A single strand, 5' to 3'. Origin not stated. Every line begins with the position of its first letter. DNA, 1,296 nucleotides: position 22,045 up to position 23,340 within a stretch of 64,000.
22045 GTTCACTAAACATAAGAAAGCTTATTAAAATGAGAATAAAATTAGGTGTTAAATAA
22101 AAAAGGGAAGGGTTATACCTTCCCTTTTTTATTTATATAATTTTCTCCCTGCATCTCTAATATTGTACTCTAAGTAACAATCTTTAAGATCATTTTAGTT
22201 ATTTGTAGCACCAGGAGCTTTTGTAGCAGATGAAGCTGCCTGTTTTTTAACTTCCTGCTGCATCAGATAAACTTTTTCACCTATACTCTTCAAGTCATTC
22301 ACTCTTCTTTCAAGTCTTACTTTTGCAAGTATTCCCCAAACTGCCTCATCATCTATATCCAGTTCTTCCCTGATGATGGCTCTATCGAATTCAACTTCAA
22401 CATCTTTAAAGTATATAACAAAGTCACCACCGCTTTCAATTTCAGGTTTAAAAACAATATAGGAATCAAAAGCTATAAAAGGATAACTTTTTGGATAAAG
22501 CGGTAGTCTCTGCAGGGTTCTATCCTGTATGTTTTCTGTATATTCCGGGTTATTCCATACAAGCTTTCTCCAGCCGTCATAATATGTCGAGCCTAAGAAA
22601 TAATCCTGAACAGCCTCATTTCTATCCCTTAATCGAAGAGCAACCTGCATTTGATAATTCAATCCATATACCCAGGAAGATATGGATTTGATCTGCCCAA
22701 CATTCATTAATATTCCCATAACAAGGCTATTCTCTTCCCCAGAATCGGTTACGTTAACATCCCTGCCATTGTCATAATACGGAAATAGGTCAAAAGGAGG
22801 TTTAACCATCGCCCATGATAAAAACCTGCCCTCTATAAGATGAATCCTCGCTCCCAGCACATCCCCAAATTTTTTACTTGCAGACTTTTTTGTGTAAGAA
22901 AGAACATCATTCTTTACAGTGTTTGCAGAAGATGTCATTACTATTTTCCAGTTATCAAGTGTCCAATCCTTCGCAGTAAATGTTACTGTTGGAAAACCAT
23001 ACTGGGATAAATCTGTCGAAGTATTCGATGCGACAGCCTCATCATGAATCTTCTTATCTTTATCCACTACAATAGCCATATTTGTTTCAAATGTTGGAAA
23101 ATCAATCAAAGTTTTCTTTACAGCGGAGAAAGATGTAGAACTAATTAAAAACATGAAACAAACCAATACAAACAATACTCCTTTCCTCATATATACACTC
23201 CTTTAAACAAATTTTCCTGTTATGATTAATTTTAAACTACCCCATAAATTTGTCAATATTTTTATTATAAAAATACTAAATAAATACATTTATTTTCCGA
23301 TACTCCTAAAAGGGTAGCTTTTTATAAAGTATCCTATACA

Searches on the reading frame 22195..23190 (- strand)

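Call 31: search_protein_families(library=pfam, proteins=[window:22195-23190:-], max_evalue=0.0001)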
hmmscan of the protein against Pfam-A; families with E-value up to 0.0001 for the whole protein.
window:22195-23190:- (331 aa): 1 family
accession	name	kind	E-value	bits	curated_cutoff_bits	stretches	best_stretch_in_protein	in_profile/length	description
PF04620.18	FlaA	-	8.3e-44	150.4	25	1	70-272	26-225/230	Flagellar filament outer layer protein Flaa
